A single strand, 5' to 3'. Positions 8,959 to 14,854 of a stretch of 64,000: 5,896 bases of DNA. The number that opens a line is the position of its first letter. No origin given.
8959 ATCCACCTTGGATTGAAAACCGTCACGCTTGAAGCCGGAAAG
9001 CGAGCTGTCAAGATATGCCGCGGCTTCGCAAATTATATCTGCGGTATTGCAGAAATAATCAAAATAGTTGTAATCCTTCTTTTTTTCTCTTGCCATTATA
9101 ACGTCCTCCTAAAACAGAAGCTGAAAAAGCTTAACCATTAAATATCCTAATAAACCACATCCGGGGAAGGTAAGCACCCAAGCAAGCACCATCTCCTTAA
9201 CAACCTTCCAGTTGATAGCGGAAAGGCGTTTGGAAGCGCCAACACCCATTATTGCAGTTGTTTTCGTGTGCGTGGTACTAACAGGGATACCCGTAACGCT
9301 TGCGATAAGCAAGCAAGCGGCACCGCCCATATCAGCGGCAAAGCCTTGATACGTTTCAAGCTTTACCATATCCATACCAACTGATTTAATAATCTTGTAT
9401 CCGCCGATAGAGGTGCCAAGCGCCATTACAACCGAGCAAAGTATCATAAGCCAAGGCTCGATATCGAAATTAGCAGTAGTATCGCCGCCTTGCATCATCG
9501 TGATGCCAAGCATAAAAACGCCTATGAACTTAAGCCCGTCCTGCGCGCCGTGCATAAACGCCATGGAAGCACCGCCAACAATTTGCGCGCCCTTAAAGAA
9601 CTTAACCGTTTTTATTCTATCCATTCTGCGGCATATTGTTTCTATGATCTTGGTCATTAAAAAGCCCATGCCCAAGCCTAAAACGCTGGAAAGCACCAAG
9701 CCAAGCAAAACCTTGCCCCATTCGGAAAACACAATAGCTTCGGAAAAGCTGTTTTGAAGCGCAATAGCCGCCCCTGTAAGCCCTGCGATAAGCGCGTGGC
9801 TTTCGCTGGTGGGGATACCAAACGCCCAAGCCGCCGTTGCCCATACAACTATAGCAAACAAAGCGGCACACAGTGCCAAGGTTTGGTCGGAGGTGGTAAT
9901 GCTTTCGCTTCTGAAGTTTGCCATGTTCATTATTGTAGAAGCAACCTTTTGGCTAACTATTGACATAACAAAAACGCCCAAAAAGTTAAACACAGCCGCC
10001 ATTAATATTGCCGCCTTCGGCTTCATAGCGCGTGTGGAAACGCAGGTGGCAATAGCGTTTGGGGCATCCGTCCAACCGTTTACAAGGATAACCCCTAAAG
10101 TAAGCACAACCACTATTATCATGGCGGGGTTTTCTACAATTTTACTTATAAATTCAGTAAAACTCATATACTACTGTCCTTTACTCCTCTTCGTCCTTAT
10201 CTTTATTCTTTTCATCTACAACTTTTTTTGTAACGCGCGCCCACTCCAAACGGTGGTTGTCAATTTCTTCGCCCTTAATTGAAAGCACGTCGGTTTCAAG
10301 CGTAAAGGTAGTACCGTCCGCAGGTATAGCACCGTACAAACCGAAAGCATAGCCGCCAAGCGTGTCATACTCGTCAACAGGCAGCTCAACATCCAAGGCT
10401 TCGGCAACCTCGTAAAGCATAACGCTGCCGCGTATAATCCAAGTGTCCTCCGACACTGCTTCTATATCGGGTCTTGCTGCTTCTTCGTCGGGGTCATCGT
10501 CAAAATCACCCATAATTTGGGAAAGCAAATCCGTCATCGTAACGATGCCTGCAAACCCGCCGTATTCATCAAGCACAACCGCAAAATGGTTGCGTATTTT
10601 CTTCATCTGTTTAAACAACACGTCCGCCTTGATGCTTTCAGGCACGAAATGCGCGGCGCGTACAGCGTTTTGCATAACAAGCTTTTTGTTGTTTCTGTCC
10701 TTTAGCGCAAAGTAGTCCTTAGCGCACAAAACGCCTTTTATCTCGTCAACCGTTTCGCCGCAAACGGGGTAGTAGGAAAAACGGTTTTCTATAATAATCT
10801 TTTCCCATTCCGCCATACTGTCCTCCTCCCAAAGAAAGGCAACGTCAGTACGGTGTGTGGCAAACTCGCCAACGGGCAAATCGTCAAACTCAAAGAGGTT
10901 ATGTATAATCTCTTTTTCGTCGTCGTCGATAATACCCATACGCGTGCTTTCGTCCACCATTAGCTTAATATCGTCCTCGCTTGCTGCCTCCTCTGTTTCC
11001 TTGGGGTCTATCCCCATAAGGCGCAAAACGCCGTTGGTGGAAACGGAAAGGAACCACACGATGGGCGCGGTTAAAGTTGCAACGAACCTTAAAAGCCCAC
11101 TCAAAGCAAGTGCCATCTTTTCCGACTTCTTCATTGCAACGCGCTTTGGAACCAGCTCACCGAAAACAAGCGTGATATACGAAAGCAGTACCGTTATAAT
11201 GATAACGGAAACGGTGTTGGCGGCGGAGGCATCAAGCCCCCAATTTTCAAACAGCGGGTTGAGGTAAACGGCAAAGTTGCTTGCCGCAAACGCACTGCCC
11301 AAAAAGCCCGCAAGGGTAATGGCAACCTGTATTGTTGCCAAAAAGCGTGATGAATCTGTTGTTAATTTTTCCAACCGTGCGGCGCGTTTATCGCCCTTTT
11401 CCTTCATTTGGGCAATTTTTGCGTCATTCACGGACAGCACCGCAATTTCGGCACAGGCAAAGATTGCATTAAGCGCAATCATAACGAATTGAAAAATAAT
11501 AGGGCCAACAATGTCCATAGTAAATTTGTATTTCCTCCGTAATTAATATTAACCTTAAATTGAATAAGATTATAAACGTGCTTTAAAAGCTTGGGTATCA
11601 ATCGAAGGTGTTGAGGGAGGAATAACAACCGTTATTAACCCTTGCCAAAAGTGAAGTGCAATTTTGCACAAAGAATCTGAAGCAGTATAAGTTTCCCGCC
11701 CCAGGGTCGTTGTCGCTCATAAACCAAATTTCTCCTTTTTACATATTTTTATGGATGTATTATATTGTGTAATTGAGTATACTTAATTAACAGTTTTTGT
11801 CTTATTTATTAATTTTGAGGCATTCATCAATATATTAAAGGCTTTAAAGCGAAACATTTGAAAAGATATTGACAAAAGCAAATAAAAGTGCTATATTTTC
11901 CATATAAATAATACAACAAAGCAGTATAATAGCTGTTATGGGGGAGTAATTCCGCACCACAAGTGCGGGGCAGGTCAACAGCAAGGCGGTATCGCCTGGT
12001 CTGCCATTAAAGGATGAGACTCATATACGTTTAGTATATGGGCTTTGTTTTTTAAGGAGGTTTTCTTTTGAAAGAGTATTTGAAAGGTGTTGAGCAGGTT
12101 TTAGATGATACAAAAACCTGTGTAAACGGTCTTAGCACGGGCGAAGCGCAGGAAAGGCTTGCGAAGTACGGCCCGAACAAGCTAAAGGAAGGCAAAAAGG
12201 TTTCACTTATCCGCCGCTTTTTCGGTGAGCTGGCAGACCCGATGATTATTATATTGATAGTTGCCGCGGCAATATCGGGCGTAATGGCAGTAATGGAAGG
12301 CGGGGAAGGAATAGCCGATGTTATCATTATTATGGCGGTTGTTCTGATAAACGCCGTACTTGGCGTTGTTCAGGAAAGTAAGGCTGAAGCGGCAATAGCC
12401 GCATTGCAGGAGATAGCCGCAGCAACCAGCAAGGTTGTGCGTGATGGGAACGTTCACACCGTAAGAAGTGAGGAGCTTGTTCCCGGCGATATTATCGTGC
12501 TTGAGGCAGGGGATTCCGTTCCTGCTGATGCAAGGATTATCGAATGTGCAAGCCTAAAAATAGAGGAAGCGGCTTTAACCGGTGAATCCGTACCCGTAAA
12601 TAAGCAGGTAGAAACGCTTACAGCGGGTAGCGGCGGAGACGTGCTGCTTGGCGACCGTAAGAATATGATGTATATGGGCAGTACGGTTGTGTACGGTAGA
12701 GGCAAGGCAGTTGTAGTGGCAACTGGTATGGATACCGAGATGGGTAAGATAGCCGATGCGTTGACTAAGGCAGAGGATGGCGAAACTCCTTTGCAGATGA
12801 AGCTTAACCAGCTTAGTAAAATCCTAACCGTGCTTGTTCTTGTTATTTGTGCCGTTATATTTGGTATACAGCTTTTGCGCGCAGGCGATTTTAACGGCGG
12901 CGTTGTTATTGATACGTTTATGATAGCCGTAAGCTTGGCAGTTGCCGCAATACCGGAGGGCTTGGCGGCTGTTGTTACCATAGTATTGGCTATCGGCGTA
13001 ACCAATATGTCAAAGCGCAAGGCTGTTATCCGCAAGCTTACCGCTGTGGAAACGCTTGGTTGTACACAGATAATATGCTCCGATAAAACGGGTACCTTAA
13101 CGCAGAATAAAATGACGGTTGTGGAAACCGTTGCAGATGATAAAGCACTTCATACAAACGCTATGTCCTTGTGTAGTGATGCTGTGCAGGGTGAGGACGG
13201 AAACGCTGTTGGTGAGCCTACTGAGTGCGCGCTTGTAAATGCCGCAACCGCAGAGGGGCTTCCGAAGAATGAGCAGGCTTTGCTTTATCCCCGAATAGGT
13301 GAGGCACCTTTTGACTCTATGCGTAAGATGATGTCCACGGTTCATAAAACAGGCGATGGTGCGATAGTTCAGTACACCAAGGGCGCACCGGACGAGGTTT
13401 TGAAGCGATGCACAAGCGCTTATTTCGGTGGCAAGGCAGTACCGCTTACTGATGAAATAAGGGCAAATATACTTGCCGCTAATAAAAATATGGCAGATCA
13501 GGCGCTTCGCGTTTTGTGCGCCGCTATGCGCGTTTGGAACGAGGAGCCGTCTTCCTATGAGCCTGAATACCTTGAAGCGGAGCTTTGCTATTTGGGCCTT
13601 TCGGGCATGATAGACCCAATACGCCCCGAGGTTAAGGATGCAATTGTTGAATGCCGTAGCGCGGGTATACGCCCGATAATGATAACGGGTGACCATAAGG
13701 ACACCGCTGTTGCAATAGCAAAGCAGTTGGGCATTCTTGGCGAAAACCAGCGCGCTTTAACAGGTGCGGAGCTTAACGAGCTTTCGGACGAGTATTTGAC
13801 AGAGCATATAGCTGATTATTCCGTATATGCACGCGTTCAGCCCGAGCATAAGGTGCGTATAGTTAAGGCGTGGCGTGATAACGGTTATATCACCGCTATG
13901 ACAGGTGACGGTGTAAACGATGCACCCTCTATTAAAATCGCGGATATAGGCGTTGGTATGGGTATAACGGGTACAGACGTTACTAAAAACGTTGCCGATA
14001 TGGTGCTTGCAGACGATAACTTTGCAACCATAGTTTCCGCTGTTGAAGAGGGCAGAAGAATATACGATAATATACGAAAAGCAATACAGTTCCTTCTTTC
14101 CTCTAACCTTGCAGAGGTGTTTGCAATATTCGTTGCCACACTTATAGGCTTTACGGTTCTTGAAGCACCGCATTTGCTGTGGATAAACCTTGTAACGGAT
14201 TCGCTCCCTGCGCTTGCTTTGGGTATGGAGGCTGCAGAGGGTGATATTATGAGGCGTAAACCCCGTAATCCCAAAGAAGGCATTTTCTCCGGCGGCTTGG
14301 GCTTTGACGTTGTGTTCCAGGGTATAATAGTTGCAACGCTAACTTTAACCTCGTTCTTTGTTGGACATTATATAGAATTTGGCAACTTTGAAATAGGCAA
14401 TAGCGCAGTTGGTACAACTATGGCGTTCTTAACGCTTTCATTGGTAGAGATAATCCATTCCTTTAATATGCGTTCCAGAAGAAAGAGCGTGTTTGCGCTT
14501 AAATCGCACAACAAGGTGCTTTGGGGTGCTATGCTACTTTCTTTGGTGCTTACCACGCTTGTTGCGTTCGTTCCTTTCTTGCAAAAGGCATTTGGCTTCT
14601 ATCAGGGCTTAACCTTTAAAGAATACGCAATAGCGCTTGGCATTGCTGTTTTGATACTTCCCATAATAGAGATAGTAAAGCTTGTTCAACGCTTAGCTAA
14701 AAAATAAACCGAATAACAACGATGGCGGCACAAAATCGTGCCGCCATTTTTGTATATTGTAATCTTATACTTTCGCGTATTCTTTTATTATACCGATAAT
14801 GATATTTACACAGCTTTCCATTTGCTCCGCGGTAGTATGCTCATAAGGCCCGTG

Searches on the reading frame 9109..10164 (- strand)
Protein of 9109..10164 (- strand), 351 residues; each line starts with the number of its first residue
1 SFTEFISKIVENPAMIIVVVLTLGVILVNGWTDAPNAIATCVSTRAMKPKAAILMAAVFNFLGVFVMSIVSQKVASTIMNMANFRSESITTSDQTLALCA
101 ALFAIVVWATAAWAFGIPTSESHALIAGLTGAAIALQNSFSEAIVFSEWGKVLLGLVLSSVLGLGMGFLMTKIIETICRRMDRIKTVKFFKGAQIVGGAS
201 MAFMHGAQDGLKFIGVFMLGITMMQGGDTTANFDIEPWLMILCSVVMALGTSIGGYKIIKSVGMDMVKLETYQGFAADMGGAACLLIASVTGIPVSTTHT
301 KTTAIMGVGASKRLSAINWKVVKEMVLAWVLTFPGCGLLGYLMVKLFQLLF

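Call 62: search_protein_families(library=pfam, proteins=[window:9109-10164:-], max_evalue=0.00001)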
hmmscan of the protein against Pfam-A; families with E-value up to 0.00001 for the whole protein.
window:9109-10164:- (351 aa): 1 family
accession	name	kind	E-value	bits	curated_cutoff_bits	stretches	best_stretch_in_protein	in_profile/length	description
PF01384.25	PHO4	-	1.7e-82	277.6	33.7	1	29-340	1-350/350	Phosphate transporter family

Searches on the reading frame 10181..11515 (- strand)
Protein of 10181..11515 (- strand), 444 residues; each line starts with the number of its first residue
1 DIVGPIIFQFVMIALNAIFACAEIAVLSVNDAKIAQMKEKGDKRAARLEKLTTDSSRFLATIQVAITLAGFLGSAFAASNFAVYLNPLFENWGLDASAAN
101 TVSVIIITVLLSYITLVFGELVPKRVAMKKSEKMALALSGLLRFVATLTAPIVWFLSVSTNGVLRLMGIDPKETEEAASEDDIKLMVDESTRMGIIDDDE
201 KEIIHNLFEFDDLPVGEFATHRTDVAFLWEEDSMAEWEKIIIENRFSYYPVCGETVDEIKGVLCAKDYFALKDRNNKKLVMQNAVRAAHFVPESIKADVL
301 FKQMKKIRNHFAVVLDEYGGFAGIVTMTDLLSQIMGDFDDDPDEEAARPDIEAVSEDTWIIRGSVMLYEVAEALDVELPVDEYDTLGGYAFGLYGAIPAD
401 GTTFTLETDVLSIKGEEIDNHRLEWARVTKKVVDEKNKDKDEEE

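Call 62: search_protein_families(library=pfam, proteins=[window:10181-11515:-], max_evalue=0.00001)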
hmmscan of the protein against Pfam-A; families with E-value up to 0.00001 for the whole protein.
window:10181-11515:- (444 aa): 3 families
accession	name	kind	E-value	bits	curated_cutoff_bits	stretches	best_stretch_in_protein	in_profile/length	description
PF01595.25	CNNM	-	5.4e-52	176.5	28.4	1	9-200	3-181/181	Cyclin M transmembrane N-terminal domain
PF03471.22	CorC_HlyC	-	3.8e-17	62.5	27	1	354-430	3-79/81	Transporter associated domain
PF00571.33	CBS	-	3.6e-12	46.8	24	1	289-335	10-56/57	CBS domain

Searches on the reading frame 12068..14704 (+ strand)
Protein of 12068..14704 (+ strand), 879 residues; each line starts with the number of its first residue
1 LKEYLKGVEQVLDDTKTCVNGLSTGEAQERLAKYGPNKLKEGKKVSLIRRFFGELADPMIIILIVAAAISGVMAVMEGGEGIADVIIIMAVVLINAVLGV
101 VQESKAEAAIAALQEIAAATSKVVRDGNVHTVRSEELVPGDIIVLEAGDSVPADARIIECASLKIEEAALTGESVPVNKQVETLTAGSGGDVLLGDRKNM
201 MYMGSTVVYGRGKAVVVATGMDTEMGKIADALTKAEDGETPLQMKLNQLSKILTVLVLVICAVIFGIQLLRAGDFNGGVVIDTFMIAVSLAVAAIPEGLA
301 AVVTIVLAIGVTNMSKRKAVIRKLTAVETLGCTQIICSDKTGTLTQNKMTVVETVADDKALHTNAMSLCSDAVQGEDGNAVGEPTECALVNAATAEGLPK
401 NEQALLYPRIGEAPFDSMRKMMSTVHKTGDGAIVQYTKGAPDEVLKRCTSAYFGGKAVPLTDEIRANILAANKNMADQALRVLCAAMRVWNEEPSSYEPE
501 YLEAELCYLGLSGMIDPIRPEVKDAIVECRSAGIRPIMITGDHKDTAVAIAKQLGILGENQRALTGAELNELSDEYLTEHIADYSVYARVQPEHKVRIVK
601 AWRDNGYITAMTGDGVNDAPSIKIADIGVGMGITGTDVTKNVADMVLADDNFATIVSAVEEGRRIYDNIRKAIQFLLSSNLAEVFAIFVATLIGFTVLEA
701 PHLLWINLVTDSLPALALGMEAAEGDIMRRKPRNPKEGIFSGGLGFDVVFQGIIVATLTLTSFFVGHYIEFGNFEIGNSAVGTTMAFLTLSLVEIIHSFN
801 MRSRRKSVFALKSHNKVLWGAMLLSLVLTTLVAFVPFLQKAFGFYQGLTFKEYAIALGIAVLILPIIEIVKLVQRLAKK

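Call 62: search_protein_families(library=pfam, proteins=[window:12068-14704:+], max_evalue=0.00001)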
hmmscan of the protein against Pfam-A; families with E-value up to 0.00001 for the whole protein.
window:12068-14704:+ (879 aa): 5 families
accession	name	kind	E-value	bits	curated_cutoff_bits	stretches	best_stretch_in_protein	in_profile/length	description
PF00122.25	E1-E2_ATPase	-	3.1e-54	183.7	28.1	1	117-317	3-181/181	E1-E2 ATPase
PF00689.26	Cation_ATPase_C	-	2.3e-49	168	27.3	1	696-873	2-175/175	Cation transporting ATPase, C-terminus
PF00690.31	Cation_ATPase_N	-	6.4e-22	77.4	20.4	1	4-70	2-69/69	Cation transporter/ATPase, N-terminus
PF13246.12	Cation_ATPase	-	1e-19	70.8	21.7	1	371-450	10-90/91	Cation transport ATPase (P-type)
PF00702.32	Hydrolase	-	2.1e-17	64.6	26.4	1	335-625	3-190/191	haloacid dehalogenase-like hydrolase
